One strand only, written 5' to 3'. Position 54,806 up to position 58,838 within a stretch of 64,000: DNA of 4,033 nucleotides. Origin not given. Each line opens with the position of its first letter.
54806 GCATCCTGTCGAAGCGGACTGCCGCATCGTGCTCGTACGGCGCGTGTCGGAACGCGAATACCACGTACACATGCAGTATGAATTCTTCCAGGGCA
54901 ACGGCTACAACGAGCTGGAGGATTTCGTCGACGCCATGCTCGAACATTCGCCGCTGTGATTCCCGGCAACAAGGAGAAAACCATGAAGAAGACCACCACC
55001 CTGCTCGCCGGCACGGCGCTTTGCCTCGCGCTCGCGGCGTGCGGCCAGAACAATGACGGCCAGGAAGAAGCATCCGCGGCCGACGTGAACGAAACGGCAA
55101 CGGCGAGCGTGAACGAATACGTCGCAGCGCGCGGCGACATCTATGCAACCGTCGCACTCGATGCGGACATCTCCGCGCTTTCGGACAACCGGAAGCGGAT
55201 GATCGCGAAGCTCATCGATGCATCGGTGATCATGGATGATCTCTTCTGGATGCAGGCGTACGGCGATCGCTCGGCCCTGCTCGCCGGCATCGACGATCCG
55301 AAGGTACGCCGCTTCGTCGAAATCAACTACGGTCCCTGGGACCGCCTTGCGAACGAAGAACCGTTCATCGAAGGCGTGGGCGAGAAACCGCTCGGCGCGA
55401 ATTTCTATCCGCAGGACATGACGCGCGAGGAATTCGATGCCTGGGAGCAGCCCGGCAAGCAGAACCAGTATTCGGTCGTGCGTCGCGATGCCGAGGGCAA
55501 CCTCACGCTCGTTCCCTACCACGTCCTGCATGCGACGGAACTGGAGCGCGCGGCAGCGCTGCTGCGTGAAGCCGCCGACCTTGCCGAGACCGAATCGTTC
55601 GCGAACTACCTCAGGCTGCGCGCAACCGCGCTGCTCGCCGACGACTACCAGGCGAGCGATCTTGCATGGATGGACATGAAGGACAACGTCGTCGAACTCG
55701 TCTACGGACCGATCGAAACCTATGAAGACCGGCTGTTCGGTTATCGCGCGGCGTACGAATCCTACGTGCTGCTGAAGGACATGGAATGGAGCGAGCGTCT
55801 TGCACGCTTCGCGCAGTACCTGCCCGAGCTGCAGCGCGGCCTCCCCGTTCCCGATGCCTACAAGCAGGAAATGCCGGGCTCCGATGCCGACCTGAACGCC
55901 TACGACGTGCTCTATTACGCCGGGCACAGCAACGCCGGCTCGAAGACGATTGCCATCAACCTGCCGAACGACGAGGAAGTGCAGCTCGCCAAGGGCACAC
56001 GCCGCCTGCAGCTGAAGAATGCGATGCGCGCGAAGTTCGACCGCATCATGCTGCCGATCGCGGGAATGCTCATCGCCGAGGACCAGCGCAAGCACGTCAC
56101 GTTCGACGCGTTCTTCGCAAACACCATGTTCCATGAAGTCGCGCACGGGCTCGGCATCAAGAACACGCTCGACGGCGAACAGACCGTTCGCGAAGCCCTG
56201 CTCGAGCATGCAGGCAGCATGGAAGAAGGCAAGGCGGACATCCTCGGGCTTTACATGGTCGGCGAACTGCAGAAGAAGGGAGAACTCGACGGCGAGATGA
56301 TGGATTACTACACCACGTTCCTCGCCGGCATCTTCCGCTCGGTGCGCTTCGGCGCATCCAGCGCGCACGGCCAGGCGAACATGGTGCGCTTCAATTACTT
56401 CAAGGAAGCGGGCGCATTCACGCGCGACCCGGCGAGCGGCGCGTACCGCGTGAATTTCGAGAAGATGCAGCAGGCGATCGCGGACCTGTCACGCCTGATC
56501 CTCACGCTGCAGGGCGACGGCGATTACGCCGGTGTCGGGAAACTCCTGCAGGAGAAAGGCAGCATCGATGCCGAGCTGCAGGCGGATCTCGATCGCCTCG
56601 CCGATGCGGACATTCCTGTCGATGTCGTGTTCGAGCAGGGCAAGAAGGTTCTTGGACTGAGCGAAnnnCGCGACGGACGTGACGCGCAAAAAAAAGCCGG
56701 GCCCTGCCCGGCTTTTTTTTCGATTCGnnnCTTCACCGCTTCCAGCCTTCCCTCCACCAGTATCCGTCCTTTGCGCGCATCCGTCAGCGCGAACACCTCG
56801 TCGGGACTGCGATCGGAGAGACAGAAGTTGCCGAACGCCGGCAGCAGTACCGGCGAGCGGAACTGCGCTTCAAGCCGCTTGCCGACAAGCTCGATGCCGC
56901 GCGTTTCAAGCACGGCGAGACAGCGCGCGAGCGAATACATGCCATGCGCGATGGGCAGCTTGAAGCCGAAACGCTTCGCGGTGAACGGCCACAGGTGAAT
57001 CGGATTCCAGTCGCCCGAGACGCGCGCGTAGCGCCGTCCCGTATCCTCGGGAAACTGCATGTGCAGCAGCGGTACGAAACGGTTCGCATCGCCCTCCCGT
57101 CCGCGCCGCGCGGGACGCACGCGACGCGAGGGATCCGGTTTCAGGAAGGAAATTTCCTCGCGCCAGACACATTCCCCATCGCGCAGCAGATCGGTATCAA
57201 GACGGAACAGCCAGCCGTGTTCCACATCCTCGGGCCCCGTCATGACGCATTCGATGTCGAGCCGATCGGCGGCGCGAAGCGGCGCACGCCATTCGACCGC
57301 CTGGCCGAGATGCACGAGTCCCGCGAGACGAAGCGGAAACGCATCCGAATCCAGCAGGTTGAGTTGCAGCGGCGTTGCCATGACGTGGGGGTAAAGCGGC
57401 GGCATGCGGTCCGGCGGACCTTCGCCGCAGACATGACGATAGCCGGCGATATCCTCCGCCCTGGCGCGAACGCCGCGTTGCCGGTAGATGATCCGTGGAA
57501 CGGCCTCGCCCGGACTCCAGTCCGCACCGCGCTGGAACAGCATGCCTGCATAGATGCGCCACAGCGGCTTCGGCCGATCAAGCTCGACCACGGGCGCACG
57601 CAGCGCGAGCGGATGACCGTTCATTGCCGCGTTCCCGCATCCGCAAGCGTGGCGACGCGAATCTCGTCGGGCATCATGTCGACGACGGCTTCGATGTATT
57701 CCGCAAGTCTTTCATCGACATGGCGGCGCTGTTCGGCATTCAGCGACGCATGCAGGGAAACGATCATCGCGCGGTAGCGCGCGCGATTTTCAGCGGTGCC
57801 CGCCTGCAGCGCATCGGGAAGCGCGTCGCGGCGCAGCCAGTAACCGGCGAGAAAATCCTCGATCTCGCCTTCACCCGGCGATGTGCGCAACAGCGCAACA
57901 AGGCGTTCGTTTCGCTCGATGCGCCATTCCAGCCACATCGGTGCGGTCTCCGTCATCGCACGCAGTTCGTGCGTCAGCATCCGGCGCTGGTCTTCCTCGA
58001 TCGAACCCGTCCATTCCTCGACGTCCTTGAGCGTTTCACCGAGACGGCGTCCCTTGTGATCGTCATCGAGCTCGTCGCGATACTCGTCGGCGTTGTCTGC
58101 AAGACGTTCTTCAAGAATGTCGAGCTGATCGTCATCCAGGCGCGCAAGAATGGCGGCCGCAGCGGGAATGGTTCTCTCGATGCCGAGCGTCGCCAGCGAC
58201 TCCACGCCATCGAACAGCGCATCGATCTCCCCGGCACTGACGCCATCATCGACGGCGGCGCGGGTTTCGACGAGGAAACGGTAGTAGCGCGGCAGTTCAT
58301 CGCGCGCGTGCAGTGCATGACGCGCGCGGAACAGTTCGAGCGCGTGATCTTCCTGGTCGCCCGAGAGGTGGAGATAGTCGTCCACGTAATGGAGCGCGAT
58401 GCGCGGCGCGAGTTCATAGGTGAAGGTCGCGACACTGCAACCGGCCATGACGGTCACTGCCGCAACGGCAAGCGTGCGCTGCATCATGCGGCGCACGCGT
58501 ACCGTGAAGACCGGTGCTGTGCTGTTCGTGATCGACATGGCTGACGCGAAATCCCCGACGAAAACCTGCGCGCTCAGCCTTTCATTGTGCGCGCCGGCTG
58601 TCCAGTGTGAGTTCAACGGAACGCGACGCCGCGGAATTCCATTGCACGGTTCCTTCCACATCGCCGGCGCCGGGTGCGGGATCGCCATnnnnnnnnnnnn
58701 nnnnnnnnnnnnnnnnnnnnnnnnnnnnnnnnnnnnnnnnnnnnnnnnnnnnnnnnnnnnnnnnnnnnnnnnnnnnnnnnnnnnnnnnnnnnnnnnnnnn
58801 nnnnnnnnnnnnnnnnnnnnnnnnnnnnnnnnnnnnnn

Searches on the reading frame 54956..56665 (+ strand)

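Call 93: search_protein_families(library=pfam, proteins=[window:54956-56665:+], max_evalue=0.00001)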
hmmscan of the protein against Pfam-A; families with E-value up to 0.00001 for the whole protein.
window:54956-56665:+ (570 aa): 1 family
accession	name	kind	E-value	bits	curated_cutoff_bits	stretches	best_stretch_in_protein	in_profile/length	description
PF03571.21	Peptidase_M49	-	5.3e-16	58.6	21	1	192-400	101-306/548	Peptidase family M49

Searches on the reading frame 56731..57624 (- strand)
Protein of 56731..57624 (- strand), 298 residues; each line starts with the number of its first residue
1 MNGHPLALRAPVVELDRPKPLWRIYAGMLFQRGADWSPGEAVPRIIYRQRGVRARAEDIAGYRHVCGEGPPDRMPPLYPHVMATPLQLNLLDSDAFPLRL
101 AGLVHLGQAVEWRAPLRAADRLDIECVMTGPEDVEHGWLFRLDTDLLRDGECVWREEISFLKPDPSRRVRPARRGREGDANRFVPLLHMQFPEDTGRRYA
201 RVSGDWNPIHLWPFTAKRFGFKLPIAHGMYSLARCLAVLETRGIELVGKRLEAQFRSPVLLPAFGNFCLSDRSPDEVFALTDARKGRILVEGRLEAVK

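Call 93: search_protein_families(library=pfam, proteins=[window:56731-57624:-], max_evalue=0.00001)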
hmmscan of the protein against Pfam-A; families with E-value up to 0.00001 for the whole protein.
window:56731-57624:- (298 aa): 1 family
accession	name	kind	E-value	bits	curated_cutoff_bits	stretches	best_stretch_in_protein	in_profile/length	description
PF01575.25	MaoC_dehydratas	-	2.6e-15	56.5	27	1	193-262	20-92/123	MaoC like domain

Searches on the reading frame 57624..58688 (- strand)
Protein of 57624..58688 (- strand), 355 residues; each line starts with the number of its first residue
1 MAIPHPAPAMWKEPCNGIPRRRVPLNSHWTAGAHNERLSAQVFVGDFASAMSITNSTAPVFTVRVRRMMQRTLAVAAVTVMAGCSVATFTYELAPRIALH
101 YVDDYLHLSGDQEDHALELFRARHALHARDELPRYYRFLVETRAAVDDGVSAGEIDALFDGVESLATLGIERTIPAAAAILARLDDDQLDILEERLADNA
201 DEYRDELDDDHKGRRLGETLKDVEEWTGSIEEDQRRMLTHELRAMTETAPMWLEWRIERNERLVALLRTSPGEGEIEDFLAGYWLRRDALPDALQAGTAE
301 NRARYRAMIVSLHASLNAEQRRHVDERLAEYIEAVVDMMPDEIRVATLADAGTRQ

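Call 93: search_protein_families(library=pfam, proteins=[window:57624-58688:-], max_evalue=0.00001)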
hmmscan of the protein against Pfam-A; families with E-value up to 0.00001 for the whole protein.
window:57624-58688:- (355 aa): 1 family
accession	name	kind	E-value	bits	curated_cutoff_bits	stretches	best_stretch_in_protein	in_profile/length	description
PF19795.4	DUF6279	-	7.2e-15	55.9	27.7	1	104-272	1-173/195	Family of unknown function (DUF6279)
